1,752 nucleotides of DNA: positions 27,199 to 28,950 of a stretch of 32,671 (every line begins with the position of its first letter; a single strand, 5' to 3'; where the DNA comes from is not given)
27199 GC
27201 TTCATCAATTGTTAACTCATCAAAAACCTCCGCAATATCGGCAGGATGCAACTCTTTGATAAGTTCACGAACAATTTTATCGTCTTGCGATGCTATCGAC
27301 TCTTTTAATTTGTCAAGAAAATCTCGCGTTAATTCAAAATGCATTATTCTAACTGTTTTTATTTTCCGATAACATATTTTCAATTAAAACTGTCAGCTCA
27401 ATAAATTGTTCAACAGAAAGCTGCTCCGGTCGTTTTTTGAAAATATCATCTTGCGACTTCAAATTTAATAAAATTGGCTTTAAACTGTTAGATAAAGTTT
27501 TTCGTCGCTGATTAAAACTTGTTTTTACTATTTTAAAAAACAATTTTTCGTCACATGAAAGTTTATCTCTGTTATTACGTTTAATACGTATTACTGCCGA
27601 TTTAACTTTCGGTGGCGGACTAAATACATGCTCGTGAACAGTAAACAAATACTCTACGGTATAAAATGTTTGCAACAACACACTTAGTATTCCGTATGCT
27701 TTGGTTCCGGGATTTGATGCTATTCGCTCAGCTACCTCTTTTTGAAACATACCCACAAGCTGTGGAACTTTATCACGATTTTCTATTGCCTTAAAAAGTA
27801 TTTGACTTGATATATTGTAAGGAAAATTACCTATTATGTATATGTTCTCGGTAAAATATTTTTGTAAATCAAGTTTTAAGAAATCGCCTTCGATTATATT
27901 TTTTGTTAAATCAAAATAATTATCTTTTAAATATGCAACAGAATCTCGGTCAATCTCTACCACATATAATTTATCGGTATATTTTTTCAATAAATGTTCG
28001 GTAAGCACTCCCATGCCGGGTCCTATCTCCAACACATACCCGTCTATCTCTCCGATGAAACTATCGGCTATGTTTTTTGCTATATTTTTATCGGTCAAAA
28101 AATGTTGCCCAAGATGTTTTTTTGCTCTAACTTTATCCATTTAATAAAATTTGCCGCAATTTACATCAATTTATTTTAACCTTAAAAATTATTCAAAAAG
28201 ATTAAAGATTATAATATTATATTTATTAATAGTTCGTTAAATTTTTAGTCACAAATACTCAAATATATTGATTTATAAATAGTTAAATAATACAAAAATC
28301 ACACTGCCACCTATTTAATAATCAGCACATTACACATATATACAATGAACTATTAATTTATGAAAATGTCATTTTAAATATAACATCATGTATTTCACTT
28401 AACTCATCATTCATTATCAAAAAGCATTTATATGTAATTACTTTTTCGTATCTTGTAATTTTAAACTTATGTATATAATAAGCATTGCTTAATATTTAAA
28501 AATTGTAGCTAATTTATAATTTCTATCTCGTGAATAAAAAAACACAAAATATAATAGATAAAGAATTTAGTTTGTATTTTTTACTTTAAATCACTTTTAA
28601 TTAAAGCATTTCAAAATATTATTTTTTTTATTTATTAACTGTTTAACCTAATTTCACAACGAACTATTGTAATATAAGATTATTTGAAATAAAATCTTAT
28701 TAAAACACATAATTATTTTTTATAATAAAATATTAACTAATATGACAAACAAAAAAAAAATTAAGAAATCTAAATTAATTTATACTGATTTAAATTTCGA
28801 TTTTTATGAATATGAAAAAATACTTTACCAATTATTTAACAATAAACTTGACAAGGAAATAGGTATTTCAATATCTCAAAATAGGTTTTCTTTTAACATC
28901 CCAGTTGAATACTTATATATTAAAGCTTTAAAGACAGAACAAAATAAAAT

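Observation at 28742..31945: Compact AT-rich operon: atypical GNAT-like protein + SucD-like acylating aldehyde dehydrogenase + omega-aminotransferase, not matching a canonical pathway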

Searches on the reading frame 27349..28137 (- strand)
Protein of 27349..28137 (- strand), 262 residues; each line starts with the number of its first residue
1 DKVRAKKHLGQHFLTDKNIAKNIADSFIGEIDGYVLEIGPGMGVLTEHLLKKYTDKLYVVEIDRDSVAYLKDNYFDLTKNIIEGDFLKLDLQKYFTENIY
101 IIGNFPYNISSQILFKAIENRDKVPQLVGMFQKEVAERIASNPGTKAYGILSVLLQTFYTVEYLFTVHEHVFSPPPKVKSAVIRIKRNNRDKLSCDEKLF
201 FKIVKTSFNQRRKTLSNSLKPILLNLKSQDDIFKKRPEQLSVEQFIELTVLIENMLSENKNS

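Call 35: find_related_loci(query=window:27349-28137:-, collection=genome_contigs, flank=10000)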
Query window:27349-28137:- (262 aa) in genome_contigs; peptide patterns used: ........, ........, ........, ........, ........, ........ (x = any residue, [..] = any of these).
600 stretches matched a pattern (row limit reached: there are more); 585 encode a relative of the query (tblastn E <= 1e-3); the best 80 are kept; 80 distinct loci.
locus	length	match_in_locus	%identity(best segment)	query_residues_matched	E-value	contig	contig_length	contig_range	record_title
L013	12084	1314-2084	64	2-258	3e-109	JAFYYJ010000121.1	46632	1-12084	MAG: Salinivirgaceae bacterium isolate RGIG7534 Water_buffalos_Omasum-1__c597379, whole genome shotgun sequence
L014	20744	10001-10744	65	2-249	5e-100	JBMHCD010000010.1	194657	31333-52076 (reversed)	MAG: Flavobacteriales bacterium isolate STO1_bin.125 c_000000000010, whole genome shotgun sequence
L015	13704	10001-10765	60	3-255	3e-99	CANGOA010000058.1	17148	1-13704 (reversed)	MAG: Flavobacteriia bacterium isolate Jr-7aug17-200 genome assembly, contig: Jr-7aug17-C5381, whole genome shotgun seque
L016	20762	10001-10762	62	1-253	3e-98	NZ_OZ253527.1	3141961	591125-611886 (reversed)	MAG: Flavobacterium sp. isolate 96db6ad6-466c-4566-a796-db99db3e51df chromosome 1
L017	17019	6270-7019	64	1-249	3e-98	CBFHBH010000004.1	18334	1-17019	MAG TPA_asm: uncultured Flavobacterium sp. isolate SRR11092509_binner12_Refined_6 genome assembly, contig: ERZ27258545.4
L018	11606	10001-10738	63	2-249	8e-98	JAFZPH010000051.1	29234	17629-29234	MAG: Bacteroidales bacterium isolate RGIG7974 Water_buffalos_Rumen-1__c923947, whole genome shotgun sequence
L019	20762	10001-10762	60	1-256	2e-97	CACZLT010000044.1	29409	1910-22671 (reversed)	MAG: uncultured Bacteroidetes bacterium isolate RUG12733 genome assembly, contig: RUG12733_asm_44, whole genome shotgun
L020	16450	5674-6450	58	3-259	3e-97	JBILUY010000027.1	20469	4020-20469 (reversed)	MAG: Crocinitomicaceae bacterium isolate ME2018-08-14_3300043803_group8_bin126 Rohwer_bin810_scaffold_3050_c1, whole gen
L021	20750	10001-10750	65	1-249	2e-97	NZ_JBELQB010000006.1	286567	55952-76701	Flavobacterium sp. ST-75 NODE_6_length_286567_cov_455.398960, whole genome shotgun sequence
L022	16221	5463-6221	60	1-249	1e-96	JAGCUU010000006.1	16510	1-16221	MAG: Bacteroidales bacterium isolate RGIG10142 Yak_Rumen-4__c322581, whole genome shotgun sequence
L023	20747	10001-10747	62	2-252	1e-96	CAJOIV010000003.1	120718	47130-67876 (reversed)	uncultured Bacteroidales bacterium isolate Red_deer_4_mag_30 genome assembly, contig: scaffold_291, whole genome shotgun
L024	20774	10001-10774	58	3-259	8e-97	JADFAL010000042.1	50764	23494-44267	MAG: Flavobacteriales bacterium isolate C15_102_105_13 c_000000000135, whole genome shotgun sequence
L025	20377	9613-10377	59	3-255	9e-97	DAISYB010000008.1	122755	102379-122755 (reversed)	MAG TPA_asm: Crocinitomicaceae bacterium isolate CTOTU10765 NODE_48_length_122755_cov_17.969845, whole genome shotgun se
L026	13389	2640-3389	60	3-253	3e-96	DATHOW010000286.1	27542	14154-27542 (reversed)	MAG TPA_asm: Bacteroidia bacterium isolate SMAG_U12694 k141_1708722, whole genome shotgun sequence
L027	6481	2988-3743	62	2-253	8e-96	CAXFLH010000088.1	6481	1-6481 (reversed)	MAG TPA_asm: uncultured Flavobacteriales bacterium isolate ERR599029_concoct_167 genome assembly, contig: ERZ840367.2039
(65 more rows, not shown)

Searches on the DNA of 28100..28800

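Call 72: search_rna_families(source=window, start=28100, end=28800, threshold=evalue, max_evalue=1)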
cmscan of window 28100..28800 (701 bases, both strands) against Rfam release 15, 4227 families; matches with E-value up to 1: 0.
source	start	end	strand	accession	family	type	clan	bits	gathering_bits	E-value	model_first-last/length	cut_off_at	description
